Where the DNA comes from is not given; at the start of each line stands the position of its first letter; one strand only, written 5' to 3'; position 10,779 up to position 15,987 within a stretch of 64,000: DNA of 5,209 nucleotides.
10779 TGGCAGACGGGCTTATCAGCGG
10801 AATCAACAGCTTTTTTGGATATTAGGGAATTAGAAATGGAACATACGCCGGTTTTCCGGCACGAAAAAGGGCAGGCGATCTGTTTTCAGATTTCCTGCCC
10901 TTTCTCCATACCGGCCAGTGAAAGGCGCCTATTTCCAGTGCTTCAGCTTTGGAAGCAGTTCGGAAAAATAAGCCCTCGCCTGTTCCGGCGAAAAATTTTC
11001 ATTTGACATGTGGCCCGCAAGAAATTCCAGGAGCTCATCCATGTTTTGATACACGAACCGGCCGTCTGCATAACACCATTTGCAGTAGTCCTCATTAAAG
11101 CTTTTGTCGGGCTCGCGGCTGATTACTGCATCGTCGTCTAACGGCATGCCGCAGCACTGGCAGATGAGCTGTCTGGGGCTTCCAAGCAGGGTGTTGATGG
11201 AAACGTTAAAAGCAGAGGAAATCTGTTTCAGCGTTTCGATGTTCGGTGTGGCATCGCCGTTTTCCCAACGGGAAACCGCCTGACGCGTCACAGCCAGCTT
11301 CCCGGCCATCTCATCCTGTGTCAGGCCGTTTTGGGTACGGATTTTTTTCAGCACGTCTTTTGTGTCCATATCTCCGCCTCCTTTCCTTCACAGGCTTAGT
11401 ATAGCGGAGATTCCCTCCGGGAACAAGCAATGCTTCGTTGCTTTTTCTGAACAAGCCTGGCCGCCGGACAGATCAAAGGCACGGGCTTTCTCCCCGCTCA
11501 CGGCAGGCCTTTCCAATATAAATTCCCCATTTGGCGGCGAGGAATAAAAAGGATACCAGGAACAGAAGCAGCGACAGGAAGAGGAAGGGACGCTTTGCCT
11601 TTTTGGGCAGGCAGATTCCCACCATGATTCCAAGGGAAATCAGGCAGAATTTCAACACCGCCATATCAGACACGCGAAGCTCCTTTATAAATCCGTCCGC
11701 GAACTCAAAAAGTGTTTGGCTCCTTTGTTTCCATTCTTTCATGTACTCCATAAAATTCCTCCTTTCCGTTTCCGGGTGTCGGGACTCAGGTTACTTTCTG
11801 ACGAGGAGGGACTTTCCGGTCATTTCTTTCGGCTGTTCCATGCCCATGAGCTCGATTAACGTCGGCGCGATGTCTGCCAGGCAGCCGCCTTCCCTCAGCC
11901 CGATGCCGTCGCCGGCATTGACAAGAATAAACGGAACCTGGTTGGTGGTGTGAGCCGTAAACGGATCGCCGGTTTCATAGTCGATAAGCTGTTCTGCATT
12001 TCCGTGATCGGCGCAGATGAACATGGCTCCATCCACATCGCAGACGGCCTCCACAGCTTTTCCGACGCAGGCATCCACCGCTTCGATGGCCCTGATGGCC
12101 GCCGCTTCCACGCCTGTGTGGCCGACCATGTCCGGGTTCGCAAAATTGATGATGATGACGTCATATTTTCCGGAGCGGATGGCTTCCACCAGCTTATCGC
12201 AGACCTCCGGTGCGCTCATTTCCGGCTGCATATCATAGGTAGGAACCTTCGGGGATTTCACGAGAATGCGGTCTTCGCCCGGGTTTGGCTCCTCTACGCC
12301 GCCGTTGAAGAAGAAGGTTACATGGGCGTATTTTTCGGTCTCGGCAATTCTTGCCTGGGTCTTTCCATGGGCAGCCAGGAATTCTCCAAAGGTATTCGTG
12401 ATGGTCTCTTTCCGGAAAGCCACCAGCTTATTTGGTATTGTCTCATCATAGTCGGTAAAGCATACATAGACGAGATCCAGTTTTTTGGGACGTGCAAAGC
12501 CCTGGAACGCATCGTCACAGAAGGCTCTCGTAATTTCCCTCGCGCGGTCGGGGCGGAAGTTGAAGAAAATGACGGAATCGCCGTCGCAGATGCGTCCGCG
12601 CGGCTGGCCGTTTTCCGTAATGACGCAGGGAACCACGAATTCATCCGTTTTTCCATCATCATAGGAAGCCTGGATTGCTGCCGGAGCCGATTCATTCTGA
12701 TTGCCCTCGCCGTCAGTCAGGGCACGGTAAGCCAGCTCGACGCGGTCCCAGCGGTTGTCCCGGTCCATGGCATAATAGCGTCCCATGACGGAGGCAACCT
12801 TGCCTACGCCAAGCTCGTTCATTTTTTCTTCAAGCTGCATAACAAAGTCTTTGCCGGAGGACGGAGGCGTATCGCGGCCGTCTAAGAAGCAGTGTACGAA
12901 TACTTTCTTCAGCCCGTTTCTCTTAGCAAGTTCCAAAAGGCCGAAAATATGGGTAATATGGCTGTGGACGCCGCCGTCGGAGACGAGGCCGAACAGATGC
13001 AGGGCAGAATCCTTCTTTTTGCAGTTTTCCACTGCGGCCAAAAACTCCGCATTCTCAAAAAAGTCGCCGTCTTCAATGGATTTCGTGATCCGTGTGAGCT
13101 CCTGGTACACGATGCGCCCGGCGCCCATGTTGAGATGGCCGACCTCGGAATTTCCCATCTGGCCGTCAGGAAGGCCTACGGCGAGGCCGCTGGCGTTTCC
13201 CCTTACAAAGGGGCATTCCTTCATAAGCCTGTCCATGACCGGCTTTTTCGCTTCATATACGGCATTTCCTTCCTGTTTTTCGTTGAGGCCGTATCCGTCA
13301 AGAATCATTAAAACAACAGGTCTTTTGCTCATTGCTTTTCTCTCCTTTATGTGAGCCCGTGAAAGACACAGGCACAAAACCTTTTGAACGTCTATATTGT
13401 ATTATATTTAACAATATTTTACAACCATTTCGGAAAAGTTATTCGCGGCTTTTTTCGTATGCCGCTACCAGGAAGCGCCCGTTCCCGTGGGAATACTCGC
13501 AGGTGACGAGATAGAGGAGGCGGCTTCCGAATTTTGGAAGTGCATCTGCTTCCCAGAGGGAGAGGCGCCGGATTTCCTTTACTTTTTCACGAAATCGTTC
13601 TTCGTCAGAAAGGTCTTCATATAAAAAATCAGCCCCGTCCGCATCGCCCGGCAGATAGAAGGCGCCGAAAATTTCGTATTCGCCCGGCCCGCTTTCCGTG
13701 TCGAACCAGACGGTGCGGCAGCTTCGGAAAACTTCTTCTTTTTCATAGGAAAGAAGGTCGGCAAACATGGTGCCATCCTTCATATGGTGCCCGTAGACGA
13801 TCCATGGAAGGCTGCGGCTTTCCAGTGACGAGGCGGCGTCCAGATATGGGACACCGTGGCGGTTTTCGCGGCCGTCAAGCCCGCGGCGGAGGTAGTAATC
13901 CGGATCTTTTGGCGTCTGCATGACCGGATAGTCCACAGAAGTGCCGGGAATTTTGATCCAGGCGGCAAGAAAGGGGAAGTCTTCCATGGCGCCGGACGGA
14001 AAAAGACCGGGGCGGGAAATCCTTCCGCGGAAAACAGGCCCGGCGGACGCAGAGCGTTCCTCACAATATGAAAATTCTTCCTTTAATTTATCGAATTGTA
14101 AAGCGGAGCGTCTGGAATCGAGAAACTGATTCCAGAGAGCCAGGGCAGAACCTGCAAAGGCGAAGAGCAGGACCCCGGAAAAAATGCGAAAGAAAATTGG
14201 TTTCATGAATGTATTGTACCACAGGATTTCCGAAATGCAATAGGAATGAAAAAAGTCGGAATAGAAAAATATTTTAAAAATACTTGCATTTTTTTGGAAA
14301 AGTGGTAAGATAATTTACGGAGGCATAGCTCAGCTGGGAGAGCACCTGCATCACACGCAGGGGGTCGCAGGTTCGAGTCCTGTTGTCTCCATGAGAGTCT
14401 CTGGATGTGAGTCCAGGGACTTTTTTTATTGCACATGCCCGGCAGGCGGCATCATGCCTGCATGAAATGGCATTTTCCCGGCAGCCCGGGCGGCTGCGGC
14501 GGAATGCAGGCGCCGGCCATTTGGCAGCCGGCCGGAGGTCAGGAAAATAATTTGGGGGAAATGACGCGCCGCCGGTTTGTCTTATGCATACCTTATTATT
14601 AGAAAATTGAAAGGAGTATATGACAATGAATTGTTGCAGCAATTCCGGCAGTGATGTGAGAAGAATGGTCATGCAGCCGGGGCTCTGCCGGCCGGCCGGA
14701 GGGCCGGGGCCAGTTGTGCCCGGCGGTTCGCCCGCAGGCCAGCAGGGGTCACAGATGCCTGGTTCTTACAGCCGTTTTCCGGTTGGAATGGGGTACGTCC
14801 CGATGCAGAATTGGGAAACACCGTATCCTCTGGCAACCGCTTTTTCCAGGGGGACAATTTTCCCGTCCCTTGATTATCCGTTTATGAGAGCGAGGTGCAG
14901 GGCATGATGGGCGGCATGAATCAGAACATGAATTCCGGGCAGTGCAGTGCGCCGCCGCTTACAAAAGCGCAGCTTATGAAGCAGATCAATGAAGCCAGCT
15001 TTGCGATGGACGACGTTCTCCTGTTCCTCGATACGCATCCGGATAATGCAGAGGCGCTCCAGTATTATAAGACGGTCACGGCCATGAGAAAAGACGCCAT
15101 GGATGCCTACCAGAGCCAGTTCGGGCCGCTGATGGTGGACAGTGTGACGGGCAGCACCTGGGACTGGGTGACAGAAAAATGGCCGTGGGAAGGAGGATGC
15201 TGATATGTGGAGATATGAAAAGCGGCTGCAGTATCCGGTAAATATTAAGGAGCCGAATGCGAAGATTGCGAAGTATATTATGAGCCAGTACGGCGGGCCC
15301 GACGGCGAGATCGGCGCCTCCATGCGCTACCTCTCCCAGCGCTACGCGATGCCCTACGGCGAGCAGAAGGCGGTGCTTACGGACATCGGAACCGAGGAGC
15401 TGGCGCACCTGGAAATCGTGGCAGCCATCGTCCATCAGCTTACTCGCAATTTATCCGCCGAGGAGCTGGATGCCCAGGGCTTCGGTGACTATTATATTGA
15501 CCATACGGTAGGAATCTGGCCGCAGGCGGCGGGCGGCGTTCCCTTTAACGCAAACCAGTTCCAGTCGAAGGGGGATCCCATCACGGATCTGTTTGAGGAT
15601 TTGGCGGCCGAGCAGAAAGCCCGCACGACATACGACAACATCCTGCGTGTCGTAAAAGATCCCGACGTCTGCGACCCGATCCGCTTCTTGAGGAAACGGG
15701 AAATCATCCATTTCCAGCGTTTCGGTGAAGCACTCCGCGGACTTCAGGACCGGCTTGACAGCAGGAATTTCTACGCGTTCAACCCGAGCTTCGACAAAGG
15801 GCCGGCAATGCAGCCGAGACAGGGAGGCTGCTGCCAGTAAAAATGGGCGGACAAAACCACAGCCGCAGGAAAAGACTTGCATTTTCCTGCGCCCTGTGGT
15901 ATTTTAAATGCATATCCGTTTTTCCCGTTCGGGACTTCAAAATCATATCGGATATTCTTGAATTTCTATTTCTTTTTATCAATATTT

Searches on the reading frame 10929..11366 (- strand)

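Call 30: search_protein_families(library=pfam, proteins=[window:10929-11366:-], max_evalue=0.00001)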
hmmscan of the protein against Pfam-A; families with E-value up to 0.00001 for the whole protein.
window:10929-11366:- (145 aa): 5 families
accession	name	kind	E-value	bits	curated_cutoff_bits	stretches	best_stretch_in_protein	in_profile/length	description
PF12674.12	Zn_ribbon_2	-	2.3e-29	102.4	22.5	1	68-145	1-81/81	Putative zinc ribbon domain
PF01381.28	HTH_3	-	2.1e-17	63.3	23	1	6-58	1-53/55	Helix-turn-helix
PF12844.13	HTH_19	-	1.5e-11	44.5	30.2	1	6-61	4-59/64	Helix-turn-helix domain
PF13560.12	HTH_31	-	5.2e-08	33.5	27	1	6-56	6-57/64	Helix-turn-helix domain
PF13443.12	HTH_26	-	2.8e-07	31.1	22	1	6-61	2-58/63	Cro/C1-type HTH DNA-binding domain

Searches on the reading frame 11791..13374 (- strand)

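Call 30: search_protein_families(library=pfam, proteins=[window:11791-13374:-], max_evalue=0.00001)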
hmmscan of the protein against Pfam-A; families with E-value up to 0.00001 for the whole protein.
window:11791-13374:- (527 aa): 2 families
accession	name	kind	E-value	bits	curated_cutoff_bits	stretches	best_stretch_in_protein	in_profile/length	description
PF06415.18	iPGM_N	-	1.3e-93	312.9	27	1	96-311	1-217/217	BPG-independent PGAM N-terminus (iPGM_N)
PF01676.23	Metalloenzyme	-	8.4e-85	284.7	24.3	1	19-513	2-251/252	Metalloenzyme superfamily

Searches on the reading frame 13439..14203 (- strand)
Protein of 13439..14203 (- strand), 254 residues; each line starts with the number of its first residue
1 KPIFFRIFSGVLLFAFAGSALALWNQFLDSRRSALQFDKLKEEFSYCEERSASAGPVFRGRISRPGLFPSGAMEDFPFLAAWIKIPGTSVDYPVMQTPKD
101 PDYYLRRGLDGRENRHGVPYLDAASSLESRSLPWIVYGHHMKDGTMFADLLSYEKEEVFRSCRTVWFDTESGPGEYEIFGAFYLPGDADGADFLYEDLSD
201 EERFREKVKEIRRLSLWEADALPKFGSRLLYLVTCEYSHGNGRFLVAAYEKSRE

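Call 30: search_protein_families(library=pfam, proteins=[window:13439-14203:-], max_evalue=0.00001)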
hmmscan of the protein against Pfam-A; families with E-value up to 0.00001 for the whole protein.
window:13439-14203:- (254 aa): 1 family
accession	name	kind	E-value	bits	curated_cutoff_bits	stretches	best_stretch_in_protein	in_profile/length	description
PF04203.18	Sortase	-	6.2e-10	39.3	26.6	1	83-249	1-123/125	Sortase domain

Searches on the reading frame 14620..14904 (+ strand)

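Call 31: search_protein_families(library=pfam, proteins=[window:14620-14904:+], max_evalue=0.00001)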
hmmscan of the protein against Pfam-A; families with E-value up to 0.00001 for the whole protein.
window:14620-14904:+ (95 aa): 1 family
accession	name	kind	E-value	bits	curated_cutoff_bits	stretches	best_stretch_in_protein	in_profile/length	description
PF11007.13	CotJA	-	8.1e-16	58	25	1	54-88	1-35/35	Spore coat associated protein JA (CotJA)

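Call 70: search_protein_families(library=ncbifam, proteins=[window:14620-14904:+], max_evalue=0.00001)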
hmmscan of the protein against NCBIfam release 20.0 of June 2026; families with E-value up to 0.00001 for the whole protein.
window:14620-14904:+ (95 aa): 0 families

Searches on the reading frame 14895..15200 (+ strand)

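Call 31: search_protein_families(library=pfam, proteins=[window:14895-15200:+], max_evalue=0.00001)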
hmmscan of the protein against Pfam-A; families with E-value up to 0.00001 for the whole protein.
window:14895-15200:+ (102 aa): 1 family
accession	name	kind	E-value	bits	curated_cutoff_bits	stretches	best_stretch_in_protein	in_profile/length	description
PF12652.12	CotJB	-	2.2e-29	101.9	29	1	26-99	2-76/76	CotJB protein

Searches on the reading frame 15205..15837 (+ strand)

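Call 31: search_protein_families(library=pfam, proteins=[window:15205-15837:+], max_evalue=0.00001)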
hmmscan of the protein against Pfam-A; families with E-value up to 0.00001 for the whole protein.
window:15205-15837:+ (211 aa): 1 family
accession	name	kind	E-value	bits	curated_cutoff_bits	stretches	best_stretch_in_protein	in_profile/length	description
PF05067.18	Mn_catalase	-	1.4e-49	169.1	27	1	1-183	1-197/284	Manganese containing catalase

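Call 70: search_protein_families(library=ncbifam, proteins=[window:15205-15837:+], max_evalue=0.00001)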
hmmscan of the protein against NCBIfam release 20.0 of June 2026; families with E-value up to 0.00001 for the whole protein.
window:15205-15837:+ (211 aa): 1 family
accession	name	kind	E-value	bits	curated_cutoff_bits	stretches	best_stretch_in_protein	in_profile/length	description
NF052557.1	ManCatBAC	equivalog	1.3e-26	93.6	350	1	1-185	1-198/268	manganese catalase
